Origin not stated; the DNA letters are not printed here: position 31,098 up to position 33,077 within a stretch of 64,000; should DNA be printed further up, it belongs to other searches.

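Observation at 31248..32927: Thioredoxin-reductase-like domain of the REC fusion lacks the redox-active CxxC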

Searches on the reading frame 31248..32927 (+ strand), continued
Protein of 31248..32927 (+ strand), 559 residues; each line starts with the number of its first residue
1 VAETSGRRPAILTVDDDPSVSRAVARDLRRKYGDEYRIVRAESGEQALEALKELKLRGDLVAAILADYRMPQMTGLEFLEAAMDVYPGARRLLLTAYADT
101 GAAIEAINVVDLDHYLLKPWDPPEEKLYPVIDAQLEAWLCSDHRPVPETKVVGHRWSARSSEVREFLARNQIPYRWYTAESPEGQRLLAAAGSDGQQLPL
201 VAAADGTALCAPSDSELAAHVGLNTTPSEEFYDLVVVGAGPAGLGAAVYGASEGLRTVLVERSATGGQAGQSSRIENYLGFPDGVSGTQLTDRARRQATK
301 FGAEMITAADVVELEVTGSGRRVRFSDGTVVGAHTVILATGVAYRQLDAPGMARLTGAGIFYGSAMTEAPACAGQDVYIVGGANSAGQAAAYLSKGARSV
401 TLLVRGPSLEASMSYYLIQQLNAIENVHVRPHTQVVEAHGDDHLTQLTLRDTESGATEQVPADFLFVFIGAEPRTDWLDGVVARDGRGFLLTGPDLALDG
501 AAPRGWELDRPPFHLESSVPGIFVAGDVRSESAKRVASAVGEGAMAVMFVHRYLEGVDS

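Call 6: find_homologous_proteins(query=window:31248-32927:+, max_evalue=1e-10)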
Query window:31248-32927:+ (559 aa): 8000 proteins with E <= 1e-10 among 8000 candidates; the best 120 are listed.
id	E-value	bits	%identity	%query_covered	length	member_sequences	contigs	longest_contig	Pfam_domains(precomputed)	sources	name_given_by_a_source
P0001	0.0e+0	1197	96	100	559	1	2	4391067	PF01946.24,PF01266.31,PF07992.21,PF00070.34,PF13738.13,PF00072.31,PF12831.14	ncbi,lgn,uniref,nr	ncbi:FAD-dependent oxidoreductase [Tsukamurella sp. PLM1]|uniref:FAD-dependent oxidoreductase n=1 Ta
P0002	0.0e+0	1193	96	100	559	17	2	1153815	PF01266.31,PF07992.21,PF00070.34,PF13738.13,PF00072.31,PF12831.14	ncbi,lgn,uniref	ncbi:FAD-dependent oxidoreductase [Tsukamurella sp. USMM236]|uniref:FAD-dependent oxidoreductase n=1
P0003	0.0e+0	1187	96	100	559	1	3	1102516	PF01946.24,PF01266.31,PF07992.21,PF00070.34,PF13738.13,PF00072.31,PF12831.14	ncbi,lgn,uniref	ncbi:FAD-dependent oxidoreductase [Tsukamurella ocularis]|uniref:FAD-dependent oxidoreductase n=1 Ta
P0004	0.0e+0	1179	99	96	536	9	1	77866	PF01946.24,PF01266.31,PF07992.21,PF00070.34,PF13738.13,PF00072.31,PF12831.14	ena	-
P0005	0.0e+0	1171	94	100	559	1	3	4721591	PF07992.21,PF00070.34,PF13738.13,PF00072.31,PF12831.14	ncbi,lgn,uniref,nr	ncbi:fused response regulator/thioredoxin-disulfide reductase [Tsukamurella pulmonis]|uniref:Thiored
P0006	0.0e+0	1164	94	100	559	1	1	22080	PF01266.31,PF07992.21,PF00070.34,PF13738.13,PF00072.31,PF12831.14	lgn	-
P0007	0.0e+0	1119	92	98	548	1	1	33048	PF01946.24,PF01266.31,PF07992.21,PF00070.34,PF13738.13,PF00072.31,PF12831.14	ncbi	-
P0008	0.0e+0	1040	85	100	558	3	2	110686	PF01946.24,PF01266.31,PF07992.21,PF00070.34,PF13738.13,PF00072.31,PF01494.26,PF12831.14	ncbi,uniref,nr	ncbi:FAD-dependent oxidoreductase [Tsukamurella spumae]|uniref:FAD-dependent oxidoreductase n=1 Tax=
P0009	0.0e+0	1014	82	100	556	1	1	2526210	PF01946.24,PF07992.21,PF00070.34,PF13738.13,PF00072.31,PF01494.26,PF12831.14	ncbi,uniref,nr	ncbi:FAD-dependent oxidoreductase [Tsukamurella sp. 1534]|uniref:FAD-dependent oxidoreductase n=1 Ta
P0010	0.0e+0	1013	81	100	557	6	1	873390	PF01946.24,PF01266.31,PF07992.21,PF00070.34,PF13738.13,PF00072.31,PF01494.26,PF12831.14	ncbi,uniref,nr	ncbi:FAD-dependent oxidoreductase [Tsukamurella strandjordii]|uniref:FAD-dependent oxidoreductase n=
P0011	5.9e-291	984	79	99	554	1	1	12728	PF01266.31,PF07992.21,PF13738.13,PF00072.31,PF12831.14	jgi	jgi:thioredoxin reductase (NADPH)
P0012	1.1e-290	983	80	98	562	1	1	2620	PF01266.31,PF07992.21,PF00070.34,PF13738.13,PF00072.31,PF12831.14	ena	-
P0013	1.3e-289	979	79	98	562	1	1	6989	PF01946.24,PF01266.31,PF07992.21,PF00070.34,PF13738.13,PF00072.31,PF12831.14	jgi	jgi:thioredoxin reductase (NADPH)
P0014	1.5e-289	979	81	97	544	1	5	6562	PF01266.31,PF07992.21,PF00070.34,PF13738.13,PF00072.31,PF12831.14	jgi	jgi:thioredoxin reductase (NADPH)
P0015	1.3e-287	973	77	98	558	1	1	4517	PF01266.31,PF07992.21,PF13738.13,PF03486.21,PF00072.31,PF01134.29,PF12831.14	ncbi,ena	-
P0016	1.9e-287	972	78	98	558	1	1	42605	PF01946.24,PF01266.31,PF07992.21,PF13738.13,PF03486.21,PF00072.31,PF01134.29,PF12831.14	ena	-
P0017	4.9e-287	971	79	98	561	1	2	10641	PF01266.31,PF07992.21,PF00070.34,PF13738.13,PF03486.21,PF00072.31,PF12831.14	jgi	-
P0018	6.5e-287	970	79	98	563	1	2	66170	PF01266.31,PF07992.21,PF00070.34,PF13738.13,PF03486.21,PF00072.31,PF01494.26,PF12831.14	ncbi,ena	-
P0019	3.0e-286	968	78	98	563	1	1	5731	PF01266.31,PF07992.21,PF00070.34,PF13738.13,PF00072.31,PF12831.14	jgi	jgi:thioredoxin reductase (NADPH)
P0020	5.0e-286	967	79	98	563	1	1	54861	PF01946.24,PF01266.31,PF07992.21,PF00070.34,PF13738.13,PF03486.21,PF00072.31,PF12831.14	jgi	jgi:thioredoxin reductase (NADPH)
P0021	5.0e-286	967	78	100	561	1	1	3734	PF01266.31,PF07992.21,PF00070.34,PF13738.13,PF03486.21,PF00072.31,PF12831.14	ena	-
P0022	6.0e-286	967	79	98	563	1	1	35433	PF01266.31,PF07992.21,PF00070.34,PF13738.13,PF03486.21,PF00072.31,PF01134.29,PF01494.26,PF12831.14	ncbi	ncbi:MAG: FAD-dependent oxidoreductase [Jatrophihabitantaceae bacterium]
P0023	6.9e-286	967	78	100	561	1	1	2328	PF01266.31,PF07992.21,PF00070.34,PF13738.13,PF03486.21,PF00072.31,PF12831.14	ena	-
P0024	1.9e-285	966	79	98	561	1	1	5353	PF01266.31,PF07992.21,PF00070.34,PF13738.13,PF03486.21,PF00072.31,PF12831.14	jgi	jgi:thioredoxin reductase (NADPH)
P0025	3.0e-285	965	76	100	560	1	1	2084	PF01266.31,PF07992.21,PF00070.34,PF13738.13,PF03486.21,PF00072.31,PF01494.26,PF12831.14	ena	-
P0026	3.4e-285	965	78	98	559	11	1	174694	PF01266.31,PF07992.21,PF00070.34,PF13738.13,PF03486.21,PF00072.31,PF12831.14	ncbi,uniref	ncbi:FAD-dependent oxidoreductase [Streptomyces sp. NPDC051104]|uniref:FAD-dependent oxidoreductase 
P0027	9.0e-285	963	79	98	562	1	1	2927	PF01266.31,PF07992.21,PF00070.34,PF13738.13,PF00072.31,PF01494.26,PF12831.14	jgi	jgi:thioredoxin reductase (NADPH)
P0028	9.2e-285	963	77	100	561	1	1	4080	PF01266.31,PF00890.31,PF07992.21,PF00070.34,PF13738.13,PF03486.21,PF00072.31,PF12831.14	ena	-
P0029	1.1e-284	963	78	98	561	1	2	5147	PF01266.31,PF00890.31,PF07992.21,PF00070.34,PF13738.13,PF03486.21,PF00072.31,PF12831.14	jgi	-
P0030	1.2e-284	963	78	98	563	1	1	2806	PF01266.31,PF07992.21,PF00070.34,PF13738.13,PF03486.21,PF00072.31,PF12831.14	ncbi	ncbi:MAG: FAD-dependent oxidoreductase [Jatrophihabitantaceae bacterium]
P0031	1.3e-284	963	79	98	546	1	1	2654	PF01266.31,PF07992.21,PF00070.34,PF13738.13,PF03486.21,PF00072.31,PF12831.14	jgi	-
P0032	1.5e-284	963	77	100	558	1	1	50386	PF01266.31,PF07992.21,PF00070.34,PF13738.13,PF03486.21,PF00072.31,PF12831.14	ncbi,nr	ncbi:MAG TPA: FAD-dependent oxidoreductase [Jatrophihabitans sp.]|nr:FAD-dependent oxidoreductase [J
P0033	2.0e-284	962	77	97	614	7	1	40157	PF01946.24,PF01266.31,PF07992.21,PF00070.34,PF13738.13,PF03486.21,PF00072.31,PF01134.29,PF12831.14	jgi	jgi:thioredoxin reductase (NADPH)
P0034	2.3e-284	962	78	99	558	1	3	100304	PF01946.24,PF01266.31,PF07992.21,PF13738.13,PF00072.31,PF01134.29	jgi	jgi:thioredoxin reductase (NADPH)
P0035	3.9e-284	961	78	99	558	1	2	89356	PF01946.24,PF01266.31,PF07992.21,PF13738.13,PF00072.31,PF01134.29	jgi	jgi:thioredoxin reductase (NADPH)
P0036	7.8e-284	960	76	99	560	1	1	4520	PF01266.31,PF07992.21,PF00070.34,PF13738.13,PF03486.21,PF00072.31,PF01134.29,PF12831.14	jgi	jgi:thioredoxin reductase (NADPH)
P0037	1.1e-283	960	77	99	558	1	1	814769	PF01266.31,PF07992.21,PF00070.34,PF13738.13,PF00072.31,PF12831.14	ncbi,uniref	ncbi:FAD-dependent oxidoreductase [Streptomyces aquilus]|uniref:FAD-dependent oxidoreductase n=1 Tax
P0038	1.1e-283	960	78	99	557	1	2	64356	PF01266.31,PF07992.21,PF00070.34,PF13738.13,PF03486.21,PF00072.31,PF12831.14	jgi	jgi:thioredoxin reductase (NADPH)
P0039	1.2e-283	960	78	98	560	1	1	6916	PF01266.31,PF07992.21,PF00070.34,PF13738.13,PF03486.21,PF00072.31,PF01134.29,PF01494.26,PF12831.14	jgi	jgi:thioredoxin reductase (NADPH)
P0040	1.3e-283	960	78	98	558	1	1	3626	PF01266.31,PF07992.21,PF00070.34,PF13738.13,PF03486.21,PF00072.31,PF12831.14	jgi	jgi:thioredoxin reductase (NADPH)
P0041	1.4e-283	959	76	99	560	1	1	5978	PF01266.31,PF07992.21,PF00070.34,PF13738.13,PF03486.21,PF00072.31,PF01134.29,PF12831.14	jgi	-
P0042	2.0e-283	959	77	98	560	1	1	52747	PF01266.31,PF07992.21,PF00070.34,PF13738.13,PF03486.21,PF00072.31,PF01134.29,PF01494.26,PF12831.14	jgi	jgi:thioredoxin reductase (NADPH)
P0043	2.2e-283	959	78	98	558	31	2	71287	PF01266.31,PF07992.21,PF00070.34,PF13738.13,PF03486.21,PF00072.31,PF01134.29,PF01494.26,PF12831.14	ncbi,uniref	ncbi:FAD-dependent oxidoreductase [Streptomyces sp. NPDC058867]|uniref:FAD-dependent oxidoreductase 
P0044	2.2e-283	959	78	98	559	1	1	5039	PF01266.31,PF07992.21,PF00070.34,PF13738.13,PF03486.21,PF00072.31,PF12831.14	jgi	jgi:thioredoxin reductase (NADPH)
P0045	2.4e-283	959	77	98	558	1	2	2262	PF01946.24,PF01266.31,PF07992.21,PF00070.34,PF13738.13,PF03486.21,PF00072.31,PF12831.14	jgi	jgi:thioredoxin reductase (NADPH)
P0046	2.5e-283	959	77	98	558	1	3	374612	PF01946.24,PF01266.31,PF07992.21,PF00070.34,PF13738.13,PF03486.21,PF00072.31,PF01494.26,PF12831.14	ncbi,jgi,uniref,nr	ncbi:MAG TPA: FAD-dependent oxidoreductase [Jatrophihabitans sp.]|jgi:thioredoxin reductase (NADPH)|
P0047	2.7e-283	958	77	98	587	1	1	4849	PF01266.31,PF07992.21,PF00070.34,PF13738.13,PF03486.21,PF00072.31,PF01134.29,PF01494.26,PF12831.14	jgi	jgi:thioredoxin reductase (NADPH)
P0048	3.0e-283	958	78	99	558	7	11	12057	PF01946.24,PF01266.31,PF07992.21,PF00070.34,PF13738.13,PF00072.31,PF01134.29,PF12831.14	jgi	jgi:thioredoxin reductase (NADPH)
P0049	3.1e-283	958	77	98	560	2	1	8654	PF01946.24,PF01266.31,PF07992.21,PF00070.34,PF13738.13,PF03486.21,PF00072.31,PF01134.29,PF12831.14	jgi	jgi:thioredoxin reductase (NADPH)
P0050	3.5e-283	958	79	98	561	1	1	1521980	PF07992.21,PF00070.34,PF13738.13,PF00072.31,PF01134.29,PF01494.26,PF12831.14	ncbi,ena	-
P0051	3.9e-283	958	78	98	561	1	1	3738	PF01266.31,PF07992.21,PF00070.34,PF13738.13,PF03486.21,PF00072.31,PF01134.29,PF12831.14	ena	-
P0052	4.1e-283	958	78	99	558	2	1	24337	PF01946.24,PF01266.31,PF07992.21,PF00070.34,PF13738.13,PF03486.21,PF00072.31,PF01134.29,PF12831.14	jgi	jgi:thioredoxin reductase (NADPH)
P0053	4.6e-283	958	77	99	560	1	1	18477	PF01266.31,PF07992.21,PF00070.34,PF13738.13,PF00072.31,PF01494.26,PF12831.14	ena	-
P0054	4.6e-283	958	77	98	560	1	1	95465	PF01266.31,PF07992.21,PF00070.34,PF13738.13,PF03486.21,PF00072.31,PF01134.29,PF01494.26,PF12831.14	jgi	jgi:thioredoxin reductase (NADPH)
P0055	5.3e-283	957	77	98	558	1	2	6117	PF01266.31,PF07992.21,PF00070.34,PF13738.13,PF00072.31,PF01494.26,PF12831.14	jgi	jgi:thioredoxin reductase (NADPH)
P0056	6.2e-283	957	78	98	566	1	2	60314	PF01266.31,PF07992.21,PF00070.34,PF13738.13,PF00072.31,PF01494.26,PF12831.14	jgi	jgi:thioredoxin reductase (NADPH)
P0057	7.1e-283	957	78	97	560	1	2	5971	PF01266.31,PF07992.21,PF00070.34,PF13738.13,PF03486.21,PF00072.31,PF01494.26,PF12831.14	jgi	jgi:thioredoxin reductase (NADPH)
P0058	7.8e-283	957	77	98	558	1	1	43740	PF01946.24,PF01266.31,PF07992.21,PF00070.34,PF13738.13,PF03486.21,PF00072.31,PF12831.14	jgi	jgi:thioredoxin reductase (NADPH)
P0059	8.7e-283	957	78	98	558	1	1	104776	PF01946.24,PF01266.31,PF07992.21,PF00070.34,PF13738.13,PF03486.21,PF00072.31,PF01134.29,PF12831.14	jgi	jgi:thioredoxin reductase (NADPH)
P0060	9.4e-283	957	77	98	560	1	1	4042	PF01266.31,PF07992.21,PF00070.34,PF13738.13,PF03486.21,PF00072.31,PF01134.29,PF12831.14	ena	-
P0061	1.1e-282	956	78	98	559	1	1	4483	PF01266.31,PF07992.21,PF00070.34,PF13738.13,PF03486.21,PF00072.31,PF12831.14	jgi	jgi:thioredoxin reductase (NADPH)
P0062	1.1e-282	956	77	98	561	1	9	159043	PF01266.31,PF07992.21,PF00070.34,PF13738.13,PF03486.21,PF00072.31,PF12831.14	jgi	jgi:thioredoxin reductase (NADPH)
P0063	1.1e-282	956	76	98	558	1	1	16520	PF01946.24,PF01266.31,PF07992.21,PF00070.34,PF13738.13,PF03486.21,PF00072.31,PF01134.29,PF01494.26,PF12831.14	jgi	jgi:thioredoxin reductase (NADPH)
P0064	1.2e-282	956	78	98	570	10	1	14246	PF01946.24,PF01266.31,PF07992.21,PF00070.34,PF13738.13,PF03486.21,PF00072.31,PF01134.29,PF01494.26,PF12831.14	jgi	jgi:thioredoxin reductase (NADPH)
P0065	1.2e-282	956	76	99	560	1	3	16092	PF01266.31,PF07992.21,PF00070.34,PF13738.13,PF03486.21,PF00072.31,PF01134.29,PF12831.14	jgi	-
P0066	1.3e-282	956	78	98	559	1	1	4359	PF01266.31,PF07992.21,PF00070.34,PF13738.13,PF03486.21,PF00072.31,PF12831.14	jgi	jgi:thioredoxin reductase (NADPH)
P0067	1.5e-282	956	75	99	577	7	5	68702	PF01266.31,PF07992.21,PF00070.34,PF13738.13,PF03486.21,PF00072.31,PF01134.29,PF12831.14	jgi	jgi:thioredoxin reductase (NADPH)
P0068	1.6e-282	956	76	98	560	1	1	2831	PF01266.31,PF07992.21,PF00070.34,PF13738.13,PF03486.21,PF00072.31,PF01134.29,PF12831.14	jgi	jgi:thioredoxin reductase (NADPH)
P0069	1.6e-282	956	77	98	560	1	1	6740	PF01946.24,PF01266.31,PF07992.21,PF00070.34,PF13738.13,PF00072.31,PF12831.14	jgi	jgi:thioredoxin reductase (NADPH)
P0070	1.7e-282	956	77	98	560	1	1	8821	PF01266.31,PF07992.21,PF00070.34,PF13738.13,PF03486.21,PF00072.31,PF01134.29,PF12831.14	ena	-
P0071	2.0e-282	956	75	99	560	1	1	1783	PF01266.31,PF07992.21,PF00070.34,PF13738.13,PF03486.21,PF00072.31,PF01134.29,PF01494.26,PF12831.14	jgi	jgi:thioredoxin reductase (NADPH)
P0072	2.6e-282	955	78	98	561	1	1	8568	PF01946.24,PF01266.31,PF07992.21,PF00070.34,PF13738.13,PF00072.31,PF12831.14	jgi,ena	-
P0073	3.0e-282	955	78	98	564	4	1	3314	PF01946.24,PF01266.31,PF07992.21,PF00070.34,PF13738.13,PF00072.31,PF01494.26,PF12831.14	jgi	jgi:thioredoxin reductase (NADPH)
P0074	3.1e-282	955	78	98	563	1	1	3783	PF01946.24,PF01266.31,PF07992.21,PF00070.34,PF13738.13,PF03486.21,PF00072.31,PF01134.29,PF01494.26,PF12831.14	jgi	jgi:thioredoxin reductase (NADPH)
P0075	3.2e-282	955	77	99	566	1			PF01266.31,PF07992.21,PF00070.34,PF13738.13,PF03486.21,PF00072.31,PF01134.29,PF12831.14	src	-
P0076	3.3e-282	955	78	98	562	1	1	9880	PF07992.21,PF13738.13,PF00072.31,PF12831.14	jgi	jgi:thioredoxin reductase (NADPH)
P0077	3.4e-282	955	76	98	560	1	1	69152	PF01266.31,PF07992.21,PF00070.34,PF13738.13,PF03486.21,PF00072.31,PF01134.29,PF01494.26,PF12831.14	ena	-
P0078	3.6e-282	955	78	98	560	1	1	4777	PF01266.31,PF07992.21,PF00070.34,PF13738.13,PF03486.21,PF00072.31,PF12831.14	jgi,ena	-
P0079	3.8e-282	955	76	98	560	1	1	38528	PF01266.31,PF07992.21,PF00070.34,PF13738.13,PF03486.21,PF00072.31,PF01134.29,PF01494.26,PF12831.14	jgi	jgi:thioredoxin reductase (NADPH)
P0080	4.2e-282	954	76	99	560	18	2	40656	PF01266.31,PF07992.21,PF00070.34,PF13738.13,PF03486.21,PF00072.31,PF01134.29,PF01494.26,PF12831.14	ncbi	-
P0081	4.6e-282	954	77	98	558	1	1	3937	PF01266.31,PF07992.21,PF00070.34,PF13738.13,PF03486.21,PF00072.31,PF01134.29,PF12831.14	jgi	jgi:thioredoxin reductase (NADPH)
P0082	4.7e-282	954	78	98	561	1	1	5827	PF01946.24,PF01266.31,PF07992.21,PF13738.13,PF00072.31,PF01494.26,PF12831.14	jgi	jgi:thioredoxin reductase (NADPH)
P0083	4.9e-282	954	75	99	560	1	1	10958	PF01266.31,PF07992.21,PF00070.34,PF13738.13,PF03486.21,PF00072.31,PF01134.29,PF12831.14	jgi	jgi:thioredoxin reductase (NADPH)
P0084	5.2e-282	954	78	98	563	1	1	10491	PF01946.24,PF01266.31,PF07992.21,PF00070.34,PF13738.13,PF03486.21,PF00072.31,PF01134.29,PF01494.26,PF12831.14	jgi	jgi:thioredoxin reductase (NADPH)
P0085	5.5e-282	954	79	98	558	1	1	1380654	PF01266.31,PF07992.21,PF00070.34,PF13738.13,PF00072.31,PF12831.14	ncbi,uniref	ncbi:FAD-dependent oxidoreductase [Streptomyces sp. NPDC088763]|uniref:FAD-dependent oxidoreductase 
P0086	5.6e-282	954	78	98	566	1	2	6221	PF01266.31,PF07992.21,PF00070.34,PF13738.13,PF03486.21,PF00072.31,PF01134.29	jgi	jgi:thioredoxin reductase (NADPH)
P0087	5.7e-282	954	78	98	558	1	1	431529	PF01266.31,PF07992.21,PF00070.34,PF13738.13,PF03486.21,PF00072.31,PF01134.29,PF12831.14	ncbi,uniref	ncbi:FAD-dependent oxidoreductase [Streptomyces sp. NPDC088254]|uniref:FAD-dependent oxidoreductase 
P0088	5.7e-282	954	77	98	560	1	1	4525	PF01266.31,PF07992.21,PF00070.34,PF13738.13,PF03486.21,PF00072.31,PF01134.29,PF12831.14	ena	-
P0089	5.9e-282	954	77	98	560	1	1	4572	PF01266.31,PF07992.21,PF00070.34,PF13738.13,PF03486.21,PF00072.31,PF01134.29,PF12831.14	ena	-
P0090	6.0e-282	954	78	98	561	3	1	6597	PF01946.24,PF01266.31,PF07992.21,PF00070.34,PF13738.13,PF00072.31,PF01494.26,PF12831.14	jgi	jgi:thioredoxin reductase (NADPH)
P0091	6.4e-282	954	76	99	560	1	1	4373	PF01266.31,PF07992.21,PF00070.34,PF13738.13,PF00072.31,PF01494.26,PF12831.14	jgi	jgi:thioredoxin reductase (NADPH)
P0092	6.5e-282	954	76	98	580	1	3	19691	PF01266.31,PF07992.21,PF00070.34,PF13738.13,PF03486.21,PF00072.31,PF01494.26,PF12831.14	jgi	jgi:thioredoxin reductase (NADPH)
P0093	6.6e-282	954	75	99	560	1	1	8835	PF01266.31,PF07992.21,PF00070.34,PF13738.13,PF03486.21,PF00072.31,PF01134.29,PF12831.14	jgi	jgi:thioredoxin reductase (NADPH)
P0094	6.8e-282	954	76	98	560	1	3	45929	PF01266.31,PF07992.21,PF00070.34,PF13738.13,PF00072.31,PF01134.29,PF01494.26,PF12831.14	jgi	jgi:thioredoxin reductase (NADPH)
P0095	6.9e-282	954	78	98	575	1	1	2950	PF01266.31,PF07992.21,PF00070.34,PF13738.13,PF03486.21,PF00072.31,PF01134.29,PF12831.14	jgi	jgi:thioredoxin reductase (NADPH)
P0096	7.0e-282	954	78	98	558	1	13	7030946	PF01266.31,PF07992.21,PF00070.34,PF13738.13,PF00072.31,PF12831.14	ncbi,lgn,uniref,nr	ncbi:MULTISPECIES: FAD-dependent oxidoreductase [Streptomyces]|uniref:FAD-dependent oxidoreductase n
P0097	7.0e-282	954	75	99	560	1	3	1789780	PF01266.31,PF07992.21,PF00070.34,PF13738.13,PF03486.21,PF00072.31,PF01494.26,PF12831.14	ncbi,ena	-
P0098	7.1e-282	954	76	99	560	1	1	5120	PF01266.31,PF07992.21,PF00070.34,PF13738.13,PF00072.31,PF01494.26,PF12831.14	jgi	jgi:thioredoxin reductase (NADPH)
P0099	7.1e-282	954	76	100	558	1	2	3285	PF01946.24,PF01266.31,PF07992.21,PF00070.34,PF13738.13,PF03486.21,PF00072.31,PF01134.29,PF12831.14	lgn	-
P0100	7.4e-282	954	77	98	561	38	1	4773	PF01266.31,PF07992.21,PF00070.34,PF13738.13,PF03486.21,PF00072.31,PF01494.26,PF12831.14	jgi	jgi:thioredoxin reductase (NADPH)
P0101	8.1e-282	954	76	98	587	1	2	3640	PF01266.31,PF07992.21,PF00070.34,PF13738.13,PF03486.21,PF00072.31,PF01134.29,PF01494.26,PF12831.14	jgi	jgi:thioredoxin reductase (NADPH)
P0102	8.2e-282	954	78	98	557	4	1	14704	PF01266.31,PF07992.21,PF00070.34,PF13738.13,PF03486.21,PF00072.31,PF12831.14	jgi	jgi:thioredoxin reductase (NADPH)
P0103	8.3e-282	954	78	99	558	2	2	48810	PF01266.31,PF07992.21,PF00070.34,PF13738.13,PF03486.21,PF00072.31,PF12831.14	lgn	-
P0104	8.5e-282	953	76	99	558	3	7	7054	PF01266.31,PF07992.21,PF13738.13,PF03486.21,PF00072.31,PF12831.14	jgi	jgi:thioredoxin reductase (NADPH)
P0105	8.5e-282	953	77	98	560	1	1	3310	PF01266.31,PF07992.21,PF00070.34,PF13738.13,PF03486.21,PF00072.31,PF01494.26,PF12831.14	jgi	jgi:thioredoxin reductase (NADPH)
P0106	9.1e-282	953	78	98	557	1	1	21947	PF01946.24,PF01266.31,PF00890.31,PF07992.21,PF00070.34,PF13738.13,PF03486.21,PF00072.31,PF01134.29,PF01494.26,PF12831.14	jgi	jgi:thioredoxin reductase (NADPH)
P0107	9.4e-282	953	77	98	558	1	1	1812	PF01266.31,PF00890.31,PF07992.21,PF00070.34,PF13738.13,PF03486.21,PF00072.31,PF01134.29,PF12831.14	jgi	jgi:thioredoxin reductase (NADPH)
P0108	9.4e-282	953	78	99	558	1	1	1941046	PF01946.24,PF01266.31,PF07992.21,PF00070.34,PF13738.13,PF03486.21,PF00072.31,PF01494.26,PF12831.14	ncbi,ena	-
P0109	1.1e-281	953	77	98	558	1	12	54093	PF01266.31,PF07992.21,PF00070.34,PF13738.13,PF03486.21,PF00072.31,PF01134.29,PF12831.14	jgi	jgi:thioredoxin reductase (NADPH)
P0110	1.1e-281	953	77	98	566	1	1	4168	PF01946.24,PF01266.31,PF07992.21,PF00070.34,PF13738.13,PF03486.21,PF00072.31,PF01134.29,PF01494.26,PF12831.14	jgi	jgi:thioredoxin reductase (NADPH)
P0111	1.1e-281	953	76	100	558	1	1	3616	PF01266.31,PF07992.21,PF00070.34,PF13738.13,PF03486.21,PF00072.31,PF01494.26,PF12831.14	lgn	-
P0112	1.1e-281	953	75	99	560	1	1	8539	PF01266.31,PF07992.21,PF00070.34,PF13738.13,PF03486.21,PF00072.31,PF01134.29,PF12831.14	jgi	jgi:thioredoxin reductase (NADPH)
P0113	1.1e-281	953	76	99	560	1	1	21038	PF01266.31,PF07992.21,PF00070.34,PF13738.13,PF03486.21,PF00072.31,PF01134.29,PF12831.14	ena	-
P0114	1.2e-281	953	77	98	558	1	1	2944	PF01946.24,PF01266.31,PF07992.21,PF00070.34,PF13738.13,PF03486.21,PF00072.31,PF12831.14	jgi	jgi:thioredoxin reductase (NADPH)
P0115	1.4e-281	953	78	98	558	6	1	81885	PF01266.31,PF07992.21,PF00070.34,PF13738.13,PF00072.31,PF12831.14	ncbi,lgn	ncbi:FAD-dependent oxidoreductase [Streptomyces sp. NPDC003333]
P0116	1.4e-281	953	77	99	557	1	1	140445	PF01946.24,PF01266.31,PF07992.21,PF00070.34,PF13738.13,PF03486.21,PF00072.31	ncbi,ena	-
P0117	1.5e-281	953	78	99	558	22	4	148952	PF01266.31,PF07992.21,PF00070.34,PF13738.13,PF00072.31,PF12831.14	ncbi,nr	ncbi:FAD-dependent oxidoreductase [Actinacidiphila bryophytorum]|nr:FAD-dependent oxidoreductase [Ac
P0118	1.5e-281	953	78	98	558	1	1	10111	PF01266.31,PF07992.21,PF00070.34,PF13738.13,PF00072.31,PF12831.14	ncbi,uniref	ncbi:FAD-dependent oxidoreductase [Streptomyces sp. NPDC059374]|uniref:FAD-dependent oxidoreductase 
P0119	1.5e-281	953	76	99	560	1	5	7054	PF01266.31,PF07992.21,PF00070.34,PF13738.13,PF00072.31,PF01494.26,PF12831.14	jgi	jgi:thioredoxin reductase (NADPH)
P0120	1.6e-281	953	78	98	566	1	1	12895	PF01946.24,PF01266.31,PF07992.21,PF00070.34,PF13738.13,PF03486.21,PF00072.31,PF01494.26,PF12831.14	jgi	jgi:thioredoxin reductase (NADPH)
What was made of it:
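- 31248..32927 (+): Gene for the 559-aa response regulator / Grx-like / TrxR-like flavoprotein (stop codon included). 96% identical to Tsukamurella 'FAD-dependent oxidoreductase' (call 6).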
